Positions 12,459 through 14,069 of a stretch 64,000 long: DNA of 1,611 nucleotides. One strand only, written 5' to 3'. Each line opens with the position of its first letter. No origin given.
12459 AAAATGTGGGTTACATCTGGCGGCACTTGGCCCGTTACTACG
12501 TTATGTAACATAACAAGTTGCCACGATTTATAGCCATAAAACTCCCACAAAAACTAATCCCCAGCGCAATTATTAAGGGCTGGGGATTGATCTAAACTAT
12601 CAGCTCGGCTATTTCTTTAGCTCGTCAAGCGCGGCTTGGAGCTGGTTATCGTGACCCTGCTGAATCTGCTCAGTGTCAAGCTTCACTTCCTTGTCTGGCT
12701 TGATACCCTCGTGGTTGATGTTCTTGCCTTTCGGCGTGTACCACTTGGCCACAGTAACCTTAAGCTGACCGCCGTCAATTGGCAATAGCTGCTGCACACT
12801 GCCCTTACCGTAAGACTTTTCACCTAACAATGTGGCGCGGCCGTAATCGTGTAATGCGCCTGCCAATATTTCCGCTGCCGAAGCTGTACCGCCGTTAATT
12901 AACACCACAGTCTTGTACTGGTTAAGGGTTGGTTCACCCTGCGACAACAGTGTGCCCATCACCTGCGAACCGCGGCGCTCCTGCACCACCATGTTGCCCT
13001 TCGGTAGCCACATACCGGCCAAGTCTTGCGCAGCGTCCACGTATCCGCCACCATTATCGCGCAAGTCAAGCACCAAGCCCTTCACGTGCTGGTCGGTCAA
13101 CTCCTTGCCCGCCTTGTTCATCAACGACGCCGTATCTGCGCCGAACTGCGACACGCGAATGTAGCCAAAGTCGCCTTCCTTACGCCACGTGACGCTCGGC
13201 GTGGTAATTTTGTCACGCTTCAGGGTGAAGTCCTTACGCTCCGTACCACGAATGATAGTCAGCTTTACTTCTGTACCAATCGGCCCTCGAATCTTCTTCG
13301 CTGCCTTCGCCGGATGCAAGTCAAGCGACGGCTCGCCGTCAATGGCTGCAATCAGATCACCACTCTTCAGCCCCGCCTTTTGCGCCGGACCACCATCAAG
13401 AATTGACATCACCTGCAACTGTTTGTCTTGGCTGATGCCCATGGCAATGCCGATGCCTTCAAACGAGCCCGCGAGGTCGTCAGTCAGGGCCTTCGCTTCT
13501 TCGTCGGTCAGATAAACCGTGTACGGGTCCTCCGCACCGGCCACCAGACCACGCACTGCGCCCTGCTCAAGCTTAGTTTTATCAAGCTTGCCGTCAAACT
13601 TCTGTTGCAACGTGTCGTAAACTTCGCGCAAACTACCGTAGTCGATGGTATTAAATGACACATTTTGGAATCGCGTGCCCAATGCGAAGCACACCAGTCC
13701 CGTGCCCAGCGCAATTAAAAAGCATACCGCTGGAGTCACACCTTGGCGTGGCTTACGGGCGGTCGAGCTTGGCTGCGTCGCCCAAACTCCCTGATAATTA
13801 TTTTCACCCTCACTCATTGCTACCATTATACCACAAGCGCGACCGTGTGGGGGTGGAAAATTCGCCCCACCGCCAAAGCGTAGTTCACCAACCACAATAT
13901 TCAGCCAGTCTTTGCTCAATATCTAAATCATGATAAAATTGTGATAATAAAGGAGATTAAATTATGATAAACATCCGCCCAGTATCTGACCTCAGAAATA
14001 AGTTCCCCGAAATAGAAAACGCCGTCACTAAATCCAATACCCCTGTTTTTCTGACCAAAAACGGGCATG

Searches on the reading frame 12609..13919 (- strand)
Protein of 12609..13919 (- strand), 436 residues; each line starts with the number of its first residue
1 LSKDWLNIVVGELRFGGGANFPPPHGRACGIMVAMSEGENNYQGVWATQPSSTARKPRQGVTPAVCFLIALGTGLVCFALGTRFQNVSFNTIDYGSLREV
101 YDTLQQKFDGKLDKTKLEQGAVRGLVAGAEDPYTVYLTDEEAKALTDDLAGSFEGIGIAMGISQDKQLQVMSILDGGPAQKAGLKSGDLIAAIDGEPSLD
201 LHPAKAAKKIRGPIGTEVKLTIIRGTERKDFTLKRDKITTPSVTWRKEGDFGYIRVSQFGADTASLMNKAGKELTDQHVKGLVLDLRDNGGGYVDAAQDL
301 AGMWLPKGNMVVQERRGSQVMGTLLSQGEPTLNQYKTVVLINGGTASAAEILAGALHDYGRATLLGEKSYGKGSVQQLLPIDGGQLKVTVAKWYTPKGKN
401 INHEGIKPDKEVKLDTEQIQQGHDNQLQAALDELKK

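Call 8: search_protein_families(library=pfam, proteins=[window:12609-13919:-], max_evalue=0.001)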
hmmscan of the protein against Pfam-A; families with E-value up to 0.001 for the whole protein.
window:12609-13919:- (436 aa): 5 families
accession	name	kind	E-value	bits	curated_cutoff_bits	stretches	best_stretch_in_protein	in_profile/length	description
PF03572.23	Peptidase_S41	-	2.6e-50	170.6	24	1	251-412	2-165/165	Peptidase family S41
PF17820.7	PDZ_6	-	3.5e-11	43.1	27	1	170-224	2-54/54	PDZ domain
PF13180.12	PDZ_2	-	1.6e-10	41.5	27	1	156-234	3-79/80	PDZ domain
PF00595.29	PDZ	-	2.4e-10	41.1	23.2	1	152-222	10-80/81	PDZ domain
PF22694.1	CtpB_N-like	-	9.5e-08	32.8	27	1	97-140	41-84/85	Activating protease CtpB N-terminal domain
